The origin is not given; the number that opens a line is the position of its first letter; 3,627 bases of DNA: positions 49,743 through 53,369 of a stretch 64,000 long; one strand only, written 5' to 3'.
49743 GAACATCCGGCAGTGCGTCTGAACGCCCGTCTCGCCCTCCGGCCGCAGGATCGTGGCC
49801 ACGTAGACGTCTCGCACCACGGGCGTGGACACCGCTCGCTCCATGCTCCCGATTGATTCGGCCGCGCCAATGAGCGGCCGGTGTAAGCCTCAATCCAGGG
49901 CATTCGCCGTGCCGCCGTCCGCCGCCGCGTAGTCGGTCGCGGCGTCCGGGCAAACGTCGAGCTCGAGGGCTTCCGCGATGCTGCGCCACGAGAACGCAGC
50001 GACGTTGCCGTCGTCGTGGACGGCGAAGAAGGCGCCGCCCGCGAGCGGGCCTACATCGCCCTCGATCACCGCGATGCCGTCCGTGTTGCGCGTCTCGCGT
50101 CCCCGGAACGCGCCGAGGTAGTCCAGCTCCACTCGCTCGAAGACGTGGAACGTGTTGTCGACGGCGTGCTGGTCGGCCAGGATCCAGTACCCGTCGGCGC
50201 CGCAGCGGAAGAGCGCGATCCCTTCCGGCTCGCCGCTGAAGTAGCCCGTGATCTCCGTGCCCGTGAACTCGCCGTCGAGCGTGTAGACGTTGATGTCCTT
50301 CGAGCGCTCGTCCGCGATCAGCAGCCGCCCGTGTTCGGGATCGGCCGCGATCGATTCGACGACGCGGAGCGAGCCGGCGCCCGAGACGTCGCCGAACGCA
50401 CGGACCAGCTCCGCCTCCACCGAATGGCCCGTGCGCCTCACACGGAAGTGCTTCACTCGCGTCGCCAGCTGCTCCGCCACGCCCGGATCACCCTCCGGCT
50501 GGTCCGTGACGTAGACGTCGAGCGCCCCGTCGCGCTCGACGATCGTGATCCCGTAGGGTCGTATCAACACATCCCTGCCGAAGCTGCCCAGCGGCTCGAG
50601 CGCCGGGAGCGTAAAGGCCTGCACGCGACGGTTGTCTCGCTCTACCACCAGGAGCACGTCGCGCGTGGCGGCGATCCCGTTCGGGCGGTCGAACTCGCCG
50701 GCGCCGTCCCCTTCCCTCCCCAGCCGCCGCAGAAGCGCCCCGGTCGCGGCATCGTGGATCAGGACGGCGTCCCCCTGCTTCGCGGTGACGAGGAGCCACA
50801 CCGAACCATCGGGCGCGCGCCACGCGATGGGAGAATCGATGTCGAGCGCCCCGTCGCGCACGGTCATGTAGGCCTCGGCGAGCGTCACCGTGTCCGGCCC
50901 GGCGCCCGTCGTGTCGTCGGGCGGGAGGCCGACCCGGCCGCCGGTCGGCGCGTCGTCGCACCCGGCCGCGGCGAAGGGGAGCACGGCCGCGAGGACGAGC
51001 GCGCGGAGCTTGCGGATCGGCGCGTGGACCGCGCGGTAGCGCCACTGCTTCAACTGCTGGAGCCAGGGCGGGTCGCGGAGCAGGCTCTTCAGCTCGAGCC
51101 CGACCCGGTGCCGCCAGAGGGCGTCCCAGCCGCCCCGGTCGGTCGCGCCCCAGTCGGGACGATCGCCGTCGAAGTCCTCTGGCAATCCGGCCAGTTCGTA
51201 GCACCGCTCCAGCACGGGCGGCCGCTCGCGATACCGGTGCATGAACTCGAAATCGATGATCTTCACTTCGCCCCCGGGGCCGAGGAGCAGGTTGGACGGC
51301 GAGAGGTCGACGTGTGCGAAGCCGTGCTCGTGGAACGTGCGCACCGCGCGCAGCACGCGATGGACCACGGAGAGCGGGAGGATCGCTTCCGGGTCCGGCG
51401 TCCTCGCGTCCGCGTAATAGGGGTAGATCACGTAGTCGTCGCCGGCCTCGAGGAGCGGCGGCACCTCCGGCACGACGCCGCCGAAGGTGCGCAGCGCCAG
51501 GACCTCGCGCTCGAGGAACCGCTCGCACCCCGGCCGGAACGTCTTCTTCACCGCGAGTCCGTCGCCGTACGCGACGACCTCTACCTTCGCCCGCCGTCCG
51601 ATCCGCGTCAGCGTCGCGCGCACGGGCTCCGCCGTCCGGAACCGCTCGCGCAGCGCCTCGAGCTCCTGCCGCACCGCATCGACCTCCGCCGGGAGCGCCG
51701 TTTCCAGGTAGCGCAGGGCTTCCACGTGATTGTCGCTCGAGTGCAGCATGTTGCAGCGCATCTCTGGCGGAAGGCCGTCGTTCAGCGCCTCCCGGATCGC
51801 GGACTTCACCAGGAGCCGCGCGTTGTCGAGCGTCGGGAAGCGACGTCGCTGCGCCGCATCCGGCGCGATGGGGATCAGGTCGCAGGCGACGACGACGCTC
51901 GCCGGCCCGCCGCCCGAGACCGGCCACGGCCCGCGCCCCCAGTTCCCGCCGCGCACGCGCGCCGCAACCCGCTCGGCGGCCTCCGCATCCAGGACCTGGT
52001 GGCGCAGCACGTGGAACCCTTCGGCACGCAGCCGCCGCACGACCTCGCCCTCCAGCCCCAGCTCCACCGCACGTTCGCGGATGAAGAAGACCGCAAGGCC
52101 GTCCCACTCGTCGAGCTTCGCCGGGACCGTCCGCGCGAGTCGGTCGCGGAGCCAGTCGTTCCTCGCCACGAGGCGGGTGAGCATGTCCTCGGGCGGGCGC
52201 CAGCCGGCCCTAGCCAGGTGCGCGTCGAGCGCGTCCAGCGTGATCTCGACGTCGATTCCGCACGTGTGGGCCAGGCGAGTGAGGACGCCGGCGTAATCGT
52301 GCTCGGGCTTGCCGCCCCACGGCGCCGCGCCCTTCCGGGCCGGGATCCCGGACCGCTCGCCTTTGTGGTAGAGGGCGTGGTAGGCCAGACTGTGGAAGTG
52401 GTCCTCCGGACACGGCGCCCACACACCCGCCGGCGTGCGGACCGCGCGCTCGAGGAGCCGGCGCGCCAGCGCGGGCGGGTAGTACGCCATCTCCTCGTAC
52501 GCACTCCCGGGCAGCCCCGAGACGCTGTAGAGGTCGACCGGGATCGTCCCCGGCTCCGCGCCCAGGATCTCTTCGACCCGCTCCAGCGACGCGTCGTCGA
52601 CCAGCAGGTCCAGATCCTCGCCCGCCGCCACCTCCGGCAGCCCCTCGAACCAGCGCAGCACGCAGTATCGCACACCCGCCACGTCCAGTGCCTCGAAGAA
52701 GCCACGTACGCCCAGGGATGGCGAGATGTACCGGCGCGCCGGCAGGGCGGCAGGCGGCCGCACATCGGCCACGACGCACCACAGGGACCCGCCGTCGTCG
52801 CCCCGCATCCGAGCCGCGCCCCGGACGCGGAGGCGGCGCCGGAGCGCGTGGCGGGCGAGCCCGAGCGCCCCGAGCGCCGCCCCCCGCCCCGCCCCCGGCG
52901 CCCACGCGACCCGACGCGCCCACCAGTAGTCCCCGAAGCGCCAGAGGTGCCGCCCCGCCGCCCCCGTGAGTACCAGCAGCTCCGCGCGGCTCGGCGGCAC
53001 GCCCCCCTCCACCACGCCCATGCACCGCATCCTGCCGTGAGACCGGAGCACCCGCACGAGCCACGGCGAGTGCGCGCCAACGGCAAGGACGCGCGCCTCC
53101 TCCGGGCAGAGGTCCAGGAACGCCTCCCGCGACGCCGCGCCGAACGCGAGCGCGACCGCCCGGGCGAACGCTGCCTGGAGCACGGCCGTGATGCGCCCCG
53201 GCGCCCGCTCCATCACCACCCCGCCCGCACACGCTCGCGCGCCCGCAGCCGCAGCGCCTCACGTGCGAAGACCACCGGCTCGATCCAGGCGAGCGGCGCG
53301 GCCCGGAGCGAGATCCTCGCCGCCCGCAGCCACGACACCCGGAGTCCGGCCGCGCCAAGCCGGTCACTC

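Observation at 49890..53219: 1109-aa ORF in the EPS operon combining NTase-like, NDK-like, kinase-like and beta-propeller-phytase-like modules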

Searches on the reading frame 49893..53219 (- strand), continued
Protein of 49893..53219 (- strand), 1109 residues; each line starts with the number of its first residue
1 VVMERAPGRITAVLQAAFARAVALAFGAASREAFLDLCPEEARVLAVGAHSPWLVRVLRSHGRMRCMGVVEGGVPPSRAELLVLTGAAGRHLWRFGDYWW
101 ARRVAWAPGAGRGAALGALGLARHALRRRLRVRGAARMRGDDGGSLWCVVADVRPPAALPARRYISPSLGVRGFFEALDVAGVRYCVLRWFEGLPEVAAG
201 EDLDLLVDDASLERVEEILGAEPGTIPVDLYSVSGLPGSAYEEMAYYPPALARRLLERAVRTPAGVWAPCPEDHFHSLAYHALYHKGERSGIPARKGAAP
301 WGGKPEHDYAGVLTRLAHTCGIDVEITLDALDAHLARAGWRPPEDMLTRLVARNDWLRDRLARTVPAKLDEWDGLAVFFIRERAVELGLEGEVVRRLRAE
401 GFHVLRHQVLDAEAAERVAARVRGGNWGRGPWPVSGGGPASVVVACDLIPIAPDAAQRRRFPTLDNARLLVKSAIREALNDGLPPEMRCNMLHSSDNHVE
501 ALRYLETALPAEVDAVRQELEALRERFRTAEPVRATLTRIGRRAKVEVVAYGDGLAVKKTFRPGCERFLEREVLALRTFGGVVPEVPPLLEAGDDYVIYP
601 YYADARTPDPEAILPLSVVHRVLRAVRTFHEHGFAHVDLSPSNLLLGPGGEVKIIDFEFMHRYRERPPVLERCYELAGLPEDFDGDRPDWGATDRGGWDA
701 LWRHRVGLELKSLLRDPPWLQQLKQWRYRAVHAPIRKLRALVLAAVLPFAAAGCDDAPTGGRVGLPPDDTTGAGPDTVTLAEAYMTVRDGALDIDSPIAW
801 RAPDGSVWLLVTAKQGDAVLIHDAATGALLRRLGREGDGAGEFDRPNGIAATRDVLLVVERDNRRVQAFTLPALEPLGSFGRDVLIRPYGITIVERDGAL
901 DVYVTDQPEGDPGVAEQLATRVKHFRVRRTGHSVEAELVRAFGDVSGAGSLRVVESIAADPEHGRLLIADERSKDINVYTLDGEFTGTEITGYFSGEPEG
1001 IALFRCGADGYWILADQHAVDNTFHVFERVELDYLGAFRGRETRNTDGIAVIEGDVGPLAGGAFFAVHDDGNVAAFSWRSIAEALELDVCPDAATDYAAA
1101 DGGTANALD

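Call 76: search_protein_families(library=pfam, proteins=[P0084, P0097], max_evalue=0.0001)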
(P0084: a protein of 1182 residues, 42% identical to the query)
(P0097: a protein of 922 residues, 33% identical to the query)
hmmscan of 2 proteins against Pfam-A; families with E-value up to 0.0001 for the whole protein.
P0084 (1182 aa): 2 families
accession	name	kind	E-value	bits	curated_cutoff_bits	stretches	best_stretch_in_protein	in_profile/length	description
PF13440.11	Polysacc_synt_3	-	1.2e-36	126.9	23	1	44-335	1-293/293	Polysaccharide biosynthesis protein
PF01943.22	Polysacc_synt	-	1.4e-08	34.9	28.2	1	36-283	17-272/274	Polysaccharide biosynthesis protein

P0097 (922 aa): 2 families
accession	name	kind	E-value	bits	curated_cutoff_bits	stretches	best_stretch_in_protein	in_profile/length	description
PF01755.23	Glyco_transf_25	-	8.2e-20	72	24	1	1-161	19-198/199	Glycosyltransferase family 25 (LPS biosynthesis protein)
PF01982.22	CTP-dep_RFKase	-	6.4e-09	36.2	25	1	255-354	2-119/121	Domain of unknown function DUF120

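Call 82: search_protein_families(library=pfam, alignment_id=A9, max_evalue=0.00001)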
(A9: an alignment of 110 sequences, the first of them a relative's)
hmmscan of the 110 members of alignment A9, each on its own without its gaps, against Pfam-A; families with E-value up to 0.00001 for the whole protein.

A. member 1, L002:6112-8268:+ (719 aa): 2 families
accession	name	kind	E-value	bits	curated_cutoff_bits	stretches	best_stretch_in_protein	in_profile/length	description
PF13440.11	Polysacc_synt_3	-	1.7e-74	251.2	23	1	264-556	1-290/293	Polysaccharide biosynthesis protein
PF01943.22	Polysacc_synt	-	7.3e-33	114.6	28.2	1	240-510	1-274/274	Polysaccharide biosynthesis protein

B. families by the number of members that match (of 110 scanned): 74 families (the first 25 are shown)
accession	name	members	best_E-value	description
PF00535.33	Glycos_transf_2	24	2.7e-29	Glycosyl transferase family 2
PF13641.12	Glyco_tranf_2_3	12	5.8e-18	Glycosyltransferase like family 2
PF10111.15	Glyco_tranf_2_2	11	3.7e-16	Glycosyltransferase like family 2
PF00069.31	Pkinase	6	3e-46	Protein kinase domain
PF06293.20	Kdo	5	1.4e-13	Lipopolysaccharide kinase (Kdo/WaaP) family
PF00534.26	Glycos_transf_1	4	6.4e-33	Glycosyl transferases group 1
PF13439.12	Glyco_transf_4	4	2.5e-15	Glycosyltransferase Family 4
PF13579.12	Glyco_trans_4_4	4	1.2e-12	Glycosyl transferase 4-like domain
PF13632.12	Glyco_trans_2_3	4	9.6e-08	Glycosyl transferase family group 2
PF13692.12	Glyco_trans_1_4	3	8e-32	Glycosyl transferases group 1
PF01636.29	APH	3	1.4e-08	Phosphotransferase enzyme family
PF07676.18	PD40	3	1.4e-06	WD40-like Beta Propeller Repeat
PF14100.11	DUF6807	2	9.5e-69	Family of unknown function (DUF6807)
PF01380.27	SIS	2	2.7e-50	SIS domain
PF22244.2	GCE_fung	2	8.3e-33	Glucuronyl esterase, fungi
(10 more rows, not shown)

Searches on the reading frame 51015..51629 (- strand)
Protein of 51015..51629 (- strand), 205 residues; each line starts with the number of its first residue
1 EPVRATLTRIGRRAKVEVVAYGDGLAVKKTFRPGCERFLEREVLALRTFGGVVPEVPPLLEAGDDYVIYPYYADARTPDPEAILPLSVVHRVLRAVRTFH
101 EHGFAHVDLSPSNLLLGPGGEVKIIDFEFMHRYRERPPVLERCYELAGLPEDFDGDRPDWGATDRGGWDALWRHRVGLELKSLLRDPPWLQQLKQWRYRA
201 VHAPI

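Call 64: search_protein_families(library=pfam, proteins=[window:51015-51629:-], max_evalue=0.01)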
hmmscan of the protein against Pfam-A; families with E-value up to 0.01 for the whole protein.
window:51015-51629:- (205 aa): 5 families
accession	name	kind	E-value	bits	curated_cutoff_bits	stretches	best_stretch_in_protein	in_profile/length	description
PF00069.31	Pkinase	-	1.2e-08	35.1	31.7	1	88-138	103-153/263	Protein kinase domain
PF06293.20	Kdo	-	0.00042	20.2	21.3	1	72-128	109-167/207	Lipopolysaccharide kinase (Kdo/WaaP) family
PF03109.22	ABC1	-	0.0015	18.1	22.9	1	96-135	180-219/244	ABC1 atypical kinase-like domain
PF01163.29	RIO1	-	0.0058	16.7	22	1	87-128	108-149/187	RIO domain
PF19974.5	TCAD9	-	0.0069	16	40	1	76-132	276-326/429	Ternary complex associated domain 9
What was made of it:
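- Closest known: WaaP/Kdo kinase family. Same: Genuine PF06293 kinases fused to GT2 sit beside kinase-less members of the family (call 64).
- Closest known: WaaP/Kdo kinase family. Different: The window's kinase scores just below the Kdo cutoff (20.2 against 21.3 bits) and better against Pkinase (call 64).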
